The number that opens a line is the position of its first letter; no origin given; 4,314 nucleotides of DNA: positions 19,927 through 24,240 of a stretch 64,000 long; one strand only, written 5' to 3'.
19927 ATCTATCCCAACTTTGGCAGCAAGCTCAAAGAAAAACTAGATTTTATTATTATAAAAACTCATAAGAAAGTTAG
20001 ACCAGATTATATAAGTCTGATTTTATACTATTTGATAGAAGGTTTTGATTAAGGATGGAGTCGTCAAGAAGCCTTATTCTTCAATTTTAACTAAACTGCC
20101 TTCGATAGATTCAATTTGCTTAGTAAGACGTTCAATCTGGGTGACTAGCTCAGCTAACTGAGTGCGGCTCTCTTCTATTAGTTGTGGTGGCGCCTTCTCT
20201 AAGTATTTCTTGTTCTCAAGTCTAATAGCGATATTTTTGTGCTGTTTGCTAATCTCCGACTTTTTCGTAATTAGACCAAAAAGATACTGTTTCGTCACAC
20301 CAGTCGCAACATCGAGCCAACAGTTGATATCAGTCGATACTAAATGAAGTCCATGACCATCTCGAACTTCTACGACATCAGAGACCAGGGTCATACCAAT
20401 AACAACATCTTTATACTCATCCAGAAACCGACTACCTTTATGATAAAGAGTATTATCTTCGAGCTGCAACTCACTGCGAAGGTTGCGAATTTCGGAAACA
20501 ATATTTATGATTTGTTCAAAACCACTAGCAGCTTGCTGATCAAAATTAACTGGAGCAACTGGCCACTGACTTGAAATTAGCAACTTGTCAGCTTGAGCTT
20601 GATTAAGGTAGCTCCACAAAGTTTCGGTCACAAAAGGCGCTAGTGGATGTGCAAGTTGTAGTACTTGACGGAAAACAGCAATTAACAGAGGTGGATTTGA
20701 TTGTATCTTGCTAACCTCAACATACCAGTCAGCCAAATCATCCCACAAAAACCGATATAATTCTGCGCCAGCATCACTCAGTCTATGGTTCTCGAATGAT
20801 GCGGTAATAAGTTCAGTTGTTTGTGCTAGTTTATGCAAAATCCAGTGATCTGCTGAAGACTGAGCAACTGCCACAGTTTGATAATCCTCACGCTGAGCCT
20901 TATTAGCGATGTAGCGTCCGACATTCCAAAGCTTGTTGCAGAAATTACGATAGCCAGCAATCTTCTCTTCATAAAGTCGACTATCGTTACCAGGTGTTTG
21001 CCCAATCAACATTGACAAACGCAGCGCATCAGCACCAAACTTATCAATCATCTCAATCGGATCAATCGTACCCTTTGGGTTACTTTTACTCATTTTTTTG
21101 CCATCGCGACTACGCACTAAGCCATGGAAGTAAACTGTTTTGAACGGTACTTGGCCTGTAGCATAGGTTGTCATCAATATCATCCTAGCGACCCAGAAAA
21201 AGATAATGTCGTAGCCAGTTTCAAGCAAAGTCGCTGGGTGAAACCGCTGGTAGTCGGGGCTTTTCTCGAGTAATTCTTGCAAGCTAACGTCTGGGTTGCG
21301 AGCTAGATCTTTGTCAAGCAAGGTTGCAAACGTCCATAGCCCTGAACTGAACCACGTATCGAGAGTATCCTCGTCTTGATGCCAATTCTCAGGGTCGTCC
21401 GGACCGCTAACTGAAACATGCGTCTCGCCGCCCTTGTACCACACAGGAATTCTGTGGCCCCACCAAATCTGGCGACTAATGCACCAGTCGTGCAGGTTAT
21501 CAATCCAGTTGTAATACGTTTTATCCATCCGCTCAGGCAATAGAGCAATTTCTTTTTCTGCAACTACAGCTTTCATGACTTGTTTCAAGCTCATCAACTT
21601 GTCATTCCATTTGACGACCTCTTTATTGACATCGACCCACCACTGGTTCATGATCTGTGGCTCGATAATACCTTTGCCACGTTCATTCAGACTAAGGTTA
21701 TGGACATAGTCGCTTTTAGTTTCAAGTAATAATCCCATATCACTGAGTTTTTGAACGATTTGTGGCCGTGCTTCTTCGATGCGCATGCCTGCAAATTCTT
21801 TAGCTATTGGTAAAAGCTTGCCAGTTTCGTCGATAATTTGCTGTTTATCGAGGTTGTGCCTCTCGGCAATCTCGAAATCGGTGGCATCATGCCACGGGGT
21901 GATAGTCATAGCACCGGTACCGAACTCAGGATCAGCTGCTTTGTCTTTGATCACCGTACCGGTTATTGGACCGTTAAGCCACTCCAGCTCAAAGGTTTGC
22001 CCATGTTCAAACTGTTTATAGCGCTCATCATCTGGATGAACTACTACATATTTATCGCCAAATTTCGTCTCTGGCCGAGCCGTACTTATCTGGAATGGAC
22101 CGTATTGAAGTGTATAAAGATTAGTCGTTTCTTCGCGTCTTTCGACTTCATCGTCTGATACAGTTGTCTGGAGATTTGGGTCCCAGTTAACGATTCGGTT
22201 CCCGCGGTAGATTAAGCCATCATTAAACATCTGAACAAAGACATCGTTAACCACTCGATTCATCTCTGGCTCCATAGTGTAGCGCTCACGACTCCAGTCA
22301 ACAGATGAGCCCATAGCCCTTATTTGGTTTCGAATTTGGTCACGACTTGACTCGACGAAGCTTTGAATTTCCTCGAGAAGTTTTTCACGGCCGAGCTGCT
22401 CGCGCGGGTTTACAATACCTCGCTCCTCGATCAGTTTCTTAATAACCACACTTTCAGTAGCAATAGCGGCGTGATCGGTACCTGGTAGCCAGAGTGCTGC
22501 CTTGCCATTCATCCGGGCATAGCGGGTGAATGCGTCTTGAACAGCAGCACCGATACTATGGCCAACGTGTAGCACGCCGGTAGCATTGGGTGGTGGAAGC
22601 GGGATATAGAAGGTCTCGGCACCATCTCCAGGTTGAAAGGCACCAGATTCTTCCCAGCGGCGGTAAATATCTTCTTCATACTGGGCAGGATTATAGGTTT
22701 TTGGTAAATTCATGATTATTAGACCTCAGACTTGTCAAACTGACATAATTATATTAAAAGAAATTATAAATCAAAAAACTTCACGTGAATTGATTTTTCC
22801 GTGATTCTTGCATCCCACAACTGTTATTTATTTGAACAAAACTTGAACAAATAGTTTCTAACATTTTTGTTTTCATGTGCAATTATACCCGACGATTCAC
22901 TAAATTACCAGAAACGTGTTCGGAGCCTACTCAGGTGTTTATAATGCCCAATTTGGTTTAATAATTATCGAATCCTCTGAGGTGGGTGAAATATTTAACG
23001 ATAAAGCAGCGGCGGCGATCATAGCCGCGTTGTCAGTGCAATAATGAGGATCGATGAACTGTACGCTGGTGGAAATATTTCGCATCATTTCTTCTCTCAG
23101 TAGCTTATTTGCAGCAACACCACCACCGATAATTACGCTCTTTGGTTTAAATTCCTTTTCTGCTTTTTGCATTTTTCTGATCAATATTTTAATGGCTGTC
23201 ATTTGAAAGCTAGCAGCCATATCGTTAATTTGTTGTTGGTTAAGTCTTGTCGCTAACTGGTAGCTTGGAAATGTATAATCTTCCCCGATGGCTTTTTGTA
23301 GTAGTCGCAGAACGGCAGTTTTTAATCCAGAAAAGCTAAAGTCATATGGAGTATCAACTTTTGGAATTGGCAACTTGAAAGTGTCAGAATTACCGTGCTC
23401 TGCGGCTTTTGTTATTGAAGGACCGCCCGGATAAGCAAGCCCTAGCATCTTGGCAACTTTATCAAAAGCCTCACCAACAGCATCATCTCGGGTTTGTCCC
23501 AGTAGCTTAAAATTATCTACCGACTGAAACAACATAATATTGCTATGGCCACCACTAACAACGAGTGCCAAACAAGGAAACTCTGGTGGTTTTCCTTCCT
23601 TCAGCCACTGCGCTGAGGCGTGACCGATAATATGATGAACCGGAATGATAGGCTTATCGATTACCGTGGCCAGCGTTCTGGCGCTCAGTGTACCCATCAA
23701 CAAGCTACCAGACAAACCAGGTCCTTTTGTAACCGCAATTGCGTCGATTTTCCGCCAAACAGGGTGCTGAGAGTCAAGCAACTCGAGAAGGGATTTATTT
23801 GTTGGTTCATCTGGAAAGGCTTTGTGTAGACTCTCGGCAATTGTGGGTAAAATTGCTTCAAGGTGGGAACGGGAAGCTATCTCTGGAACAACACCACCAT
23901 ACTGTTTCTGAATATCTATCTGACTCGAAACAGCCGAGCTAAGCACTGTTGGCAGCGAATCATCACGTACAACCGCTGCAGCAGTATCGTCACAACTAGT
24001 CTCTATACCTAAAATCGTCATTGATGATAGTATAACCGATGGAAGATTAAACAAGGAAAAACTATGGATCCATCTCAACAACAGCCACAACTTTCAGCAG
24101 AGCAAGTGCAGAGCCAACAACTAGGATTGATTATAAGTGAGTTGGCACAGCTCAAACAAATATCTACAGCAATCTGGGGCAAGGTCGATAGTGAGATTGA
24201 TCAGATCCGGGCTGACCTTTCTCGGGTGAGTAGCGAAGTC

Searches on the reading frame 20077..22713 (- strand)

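Call 13: search_protein_families(library=pfam, proteins=[window:20077-22713:-], max_evalue=0.001)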
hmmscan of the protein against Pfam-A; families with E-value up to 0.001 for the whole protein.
window:20077-22713:- (879 aa): 5 families
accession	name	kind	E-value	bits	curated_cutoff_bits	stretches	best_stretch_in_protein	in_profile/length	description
PF00133.28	tRNA-synt_1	-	5.3e-115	384.9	22.7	2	16-433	2-254/414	tRNA synthetases class I (I, L, M and V)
PF08264.19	Anticodon_1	-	2.6e-29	102.4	25.1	1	622-754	1-141/148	Anticodon-binding domain of tRNA ligase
PF09334.17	tRNA-synt_1g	-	8e-17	61.5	20.1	1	40-191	6-136/391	tRNA synthetases class I (M)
PF10458.14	Val_tRNA-synt_C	-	1.4e-07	32.1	25.9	1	820-870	15-65/66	Valyl tRNA synthetase tRNA binding arm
PF13603.12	tRNA-synt_1_2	-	2.5e-05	24.3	25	0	263-299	109-145/185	Leucyl-tRNA synthetase, editing domain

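Call 66: search_protein_families(library=pfam, proteins=[L008:11416-13089:+, L008:13368-14711:-], max_evalue=0.1)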
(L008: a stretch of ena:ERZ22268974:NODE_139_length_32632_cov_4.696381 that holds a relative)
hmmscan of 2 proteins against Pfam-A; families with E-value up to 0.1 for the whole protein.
L008:11416-13089:+ (558 aa): 1 family
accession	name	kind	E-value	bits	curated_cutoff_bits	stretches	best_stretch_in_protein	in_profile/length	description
PF04607.23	RelA_SpoT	-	1.6e-06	28.8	27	1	338-479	3-111/113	Region found in RelA / SpoT proteins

L008:13368-14711:- (448 aa): 0 families

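Call 72: search_protein_families(library=padloc, proteins=[L008:11416-13089:+, L008:13368-14711:-, L013:2634-4874:-], max_evalue=0.01)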
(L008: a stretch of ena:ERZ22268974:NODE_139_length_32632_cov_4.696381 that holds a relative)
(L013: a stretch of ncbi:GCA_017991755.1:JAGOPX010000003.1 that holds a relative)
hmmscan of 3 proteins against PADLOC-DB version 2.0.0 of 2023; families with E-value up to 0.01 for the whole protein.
L008:11416-13089:+ (558 aa): 0 families

L008:13368-14711:- (448 aa): 0 families

L013:2634-4874:- (747 aa): 0 families

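Call 73: search_protein_families(library=phrogs, proteins=[L008:13368-14711:-], max_evalue=0.001)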
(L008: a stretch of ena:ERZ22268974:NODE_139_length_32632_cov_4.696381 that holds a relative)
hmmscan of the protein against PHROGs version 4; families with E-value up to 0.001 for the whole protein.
L008:13368-14711:- (448 aa): 0 families

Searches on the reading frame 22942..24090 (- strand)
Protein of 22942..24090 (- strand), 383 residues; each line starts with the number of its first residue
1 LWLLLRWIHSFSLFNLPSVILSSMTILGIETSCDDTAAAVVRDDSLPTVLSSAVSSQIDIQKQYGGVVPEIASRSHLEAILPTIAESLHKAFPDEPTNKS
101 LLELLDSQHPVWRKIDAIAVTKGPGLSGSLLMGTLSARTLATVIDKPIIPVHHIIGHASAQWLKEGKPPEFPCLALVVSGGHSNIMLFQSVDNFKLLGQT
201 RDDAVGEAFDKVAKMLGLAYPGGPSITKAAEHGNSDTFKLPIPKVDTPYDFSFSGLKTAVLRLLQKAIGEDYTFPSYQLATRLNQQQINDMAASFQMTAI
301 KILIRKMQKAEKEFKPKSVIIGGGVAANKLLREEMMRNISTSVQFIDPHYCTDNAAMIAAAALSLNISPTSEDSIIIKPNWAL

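Call 13: search_protein_families(library=pfam, proteins=[window:22942-24090:-], max_evalue=0.001)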
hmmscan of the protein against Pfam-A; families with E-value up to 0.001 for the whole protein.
window:22942-24090:- (383 aa): 3 families
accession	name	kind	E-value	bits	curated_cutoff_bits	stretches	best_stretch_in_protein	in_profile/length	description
PF00814.31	TsaD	-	4.1e-85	286.1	24.8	1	48-359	1-263/264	tRNA N6-adenosine threonylcarbamoyltransferase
PF22521.2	HypF_C_2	-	2.6e-07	31.1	27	1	280-342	158-220/241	Carbamoyltransferase, Kae1-like Domain, second subdomain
PF02543.21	Carbam_trans_N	-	2e-05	24.6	24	1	274-357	259-342/346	Carbamoyltransferase N-terminus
